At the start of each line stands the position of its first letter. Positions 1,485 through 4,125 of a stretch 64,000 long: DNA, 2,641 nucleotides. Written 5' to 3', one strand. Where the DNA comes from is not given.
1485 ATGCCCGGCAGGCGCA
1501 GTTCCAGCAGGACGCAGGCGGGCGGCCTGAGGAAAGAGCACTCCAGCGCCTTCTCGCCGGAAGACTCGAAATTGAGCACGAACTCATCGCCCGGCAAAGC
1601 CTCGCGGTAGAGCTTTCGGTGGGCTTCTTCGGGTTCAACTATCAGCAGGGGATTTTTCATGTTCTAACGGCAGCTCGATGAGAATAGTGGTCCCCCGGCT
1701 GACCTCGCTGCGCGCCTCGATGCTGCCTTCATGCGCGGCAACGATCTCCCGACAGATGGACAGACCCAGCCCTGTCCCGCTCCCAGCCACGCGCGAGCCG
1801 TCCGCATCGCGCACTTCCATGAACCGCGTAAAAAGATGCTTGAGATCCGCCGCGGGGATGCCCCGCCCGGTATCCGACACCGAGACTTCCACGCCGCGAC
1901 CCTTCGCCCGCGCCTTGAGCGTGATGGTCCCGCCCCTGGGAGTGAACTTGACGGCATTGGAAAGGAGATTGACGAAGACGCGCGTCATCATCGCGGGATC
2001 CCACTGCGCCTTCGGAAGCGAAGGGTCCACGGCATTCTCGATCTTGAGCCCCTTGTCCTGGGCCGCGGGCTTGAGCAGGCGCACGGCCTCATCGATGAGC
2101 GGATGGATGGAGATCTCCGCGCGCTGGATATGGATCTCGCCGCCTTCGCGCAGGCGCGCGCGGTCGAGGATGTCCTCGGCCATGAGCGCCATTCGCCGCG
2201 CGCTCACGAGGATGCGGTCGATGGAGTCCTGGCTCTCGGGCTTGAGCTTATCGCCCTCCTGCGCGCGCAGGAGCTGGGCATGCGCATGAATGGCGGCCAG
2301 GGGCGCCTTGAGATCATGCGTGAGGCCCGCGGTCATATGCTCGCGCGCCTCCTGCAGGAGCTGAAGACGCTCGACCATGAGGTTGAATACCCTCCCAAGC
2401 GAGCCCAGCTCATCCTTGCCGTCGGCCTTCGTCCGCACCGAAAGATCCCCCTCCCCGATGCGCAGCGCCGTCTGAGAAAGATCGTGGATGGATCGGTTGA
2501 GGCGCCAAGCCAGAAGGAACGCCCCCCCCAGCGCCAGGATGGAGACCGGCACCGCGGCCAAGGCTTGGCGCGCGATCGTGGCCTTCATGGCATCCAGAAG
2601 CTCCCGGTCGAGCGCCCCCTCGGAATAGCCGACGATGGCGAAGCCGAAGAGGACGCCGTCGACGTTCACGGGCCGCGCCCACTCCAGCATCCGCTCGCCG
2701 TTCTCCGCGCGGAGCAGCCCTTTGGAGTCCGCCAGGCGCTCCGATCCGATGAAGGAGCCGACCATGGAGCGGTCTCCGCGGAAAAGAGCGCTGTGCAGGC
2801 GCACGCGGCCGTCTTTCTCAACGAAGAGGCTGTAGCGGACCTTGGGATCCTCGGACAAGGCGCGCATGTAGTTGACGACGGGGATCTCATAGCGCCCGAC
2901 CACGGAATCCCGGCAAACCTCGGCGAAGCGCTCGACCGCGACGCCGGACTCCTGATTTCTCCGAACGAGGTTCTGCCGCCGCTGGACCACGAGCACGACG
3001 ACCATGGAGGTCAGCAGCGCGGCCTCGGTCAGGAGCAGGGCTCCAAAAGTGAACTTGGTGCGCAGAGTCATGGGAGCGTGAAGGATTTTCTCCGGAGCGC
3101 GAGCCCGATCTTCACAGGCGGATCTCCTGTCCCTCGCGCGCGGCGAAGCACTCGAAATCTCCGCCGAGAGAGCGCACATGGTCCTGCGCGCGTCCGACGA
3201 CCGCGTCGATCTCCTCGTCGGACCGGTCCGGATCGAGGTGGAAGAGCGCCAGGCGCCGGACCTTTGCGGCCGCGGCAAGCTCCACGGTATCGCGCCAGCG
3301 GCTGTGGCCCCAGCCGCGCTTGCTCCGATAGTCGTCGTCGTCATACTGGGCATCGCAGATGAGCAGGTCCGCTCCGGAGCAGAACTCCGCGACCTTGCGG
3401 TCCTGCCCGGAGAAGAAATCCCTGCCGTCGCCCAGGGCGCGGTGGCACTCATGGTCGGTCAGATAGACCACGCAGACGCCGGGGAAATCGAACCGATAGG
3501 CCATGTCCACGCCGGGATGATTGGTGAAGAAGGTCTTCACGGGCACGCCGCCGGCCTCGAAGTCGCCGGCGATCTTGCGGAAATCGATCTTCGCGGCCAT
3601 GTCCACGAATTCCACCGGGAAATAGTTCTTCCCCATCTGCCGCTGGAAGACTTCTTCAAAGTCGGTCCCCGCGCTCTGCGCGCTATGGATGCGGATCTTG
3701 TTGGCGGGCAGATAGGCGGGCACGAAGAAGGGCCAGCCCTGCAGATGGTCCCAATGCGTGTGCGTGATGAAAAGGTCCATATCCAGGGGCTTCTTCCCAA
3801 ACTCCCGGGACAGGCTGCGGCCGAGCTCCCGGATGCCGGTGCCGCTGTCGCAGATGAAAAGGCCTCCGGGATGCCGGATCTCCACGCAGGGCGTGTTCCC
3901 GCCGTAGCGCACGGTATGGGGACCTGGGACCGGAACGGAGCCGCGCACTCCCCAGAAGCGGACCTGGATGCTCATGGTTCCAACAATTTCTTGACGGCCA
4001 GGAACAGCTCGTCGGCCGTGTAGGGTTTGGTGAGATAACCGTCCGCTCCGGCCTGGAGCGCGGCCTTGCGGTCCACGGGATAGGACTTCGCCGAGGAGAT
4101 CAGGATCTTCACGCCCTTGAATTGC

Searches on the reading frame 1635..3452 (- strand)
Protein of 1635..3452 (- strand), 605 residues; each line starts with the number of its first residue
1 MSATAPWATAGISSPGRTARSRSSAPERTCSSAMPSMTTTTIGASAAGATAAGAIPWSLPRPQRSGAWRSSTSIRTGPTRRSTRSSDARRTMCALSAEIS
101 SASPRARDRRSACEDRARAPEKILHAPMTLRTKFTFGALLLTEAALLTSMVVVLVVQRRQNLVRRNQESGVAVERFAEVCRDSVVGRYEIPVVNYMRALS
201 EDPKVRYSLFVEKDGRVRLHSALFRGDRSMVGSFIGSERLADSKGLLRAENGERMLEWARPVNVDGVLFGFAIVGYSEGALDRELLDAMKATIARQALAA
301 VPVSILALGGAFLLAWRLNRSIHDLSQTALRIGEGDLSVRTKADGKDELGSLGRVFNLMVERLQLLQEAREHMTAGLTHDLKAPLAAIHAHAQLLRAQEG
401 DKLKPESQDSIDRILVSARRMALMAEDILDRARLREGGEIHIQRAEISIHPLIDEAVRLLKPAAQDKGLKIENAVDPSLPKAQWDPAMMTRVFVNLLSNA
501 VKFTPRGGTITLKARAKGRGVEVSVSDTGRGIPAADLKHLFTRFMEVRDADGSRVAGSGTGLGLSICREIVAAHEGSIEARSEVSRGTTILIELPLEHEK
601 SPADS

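Call 25: search_protein_families(library=pfam, proteins=[window:1635-3452:-], max_evalue=0.001)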
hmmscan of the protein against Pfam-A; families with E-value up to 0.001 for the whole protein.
window:1635-3452:- (605 aa): 3 families
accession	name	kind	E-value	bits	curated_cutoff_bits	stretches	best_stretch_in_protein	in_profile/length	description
PF02518.31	HATPase_c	-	2.2e-30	105.8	26.4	1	485-597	2-110/111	Histidine kinase-, DNA gyrase B-, and HSP90-like ATPase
PF00672.30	HAMP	-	2.3e-15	57.1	25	1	313-364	1-52/53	HAMP domain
PF00512.31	HisKA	-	2.5e-13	50.3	26.9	1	370-437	2-66/66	His Kinase A (phospho-acceptor) domain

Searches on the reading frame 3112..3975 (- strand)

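Call 25: search_protein_families(library=pfam, proteins=[window:3112-3975:-], max_evalue=0.001)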
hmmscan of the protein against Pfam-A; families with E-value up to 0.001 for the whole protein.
window:3112-3975:- (287 aa): 2 families
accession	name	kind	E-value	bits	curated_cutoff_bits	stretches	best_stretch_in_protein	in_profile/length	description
PF12706.13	Lactamase_B_2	-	4.6e-13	49.7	27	1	68-246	34-199/200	Beta-lactamase superfamily domain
PF00753.33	Lactamase_B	-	4.9e-07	30.3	22.7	1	25-186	3-161/196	Metallo-beta-lactamase superfamily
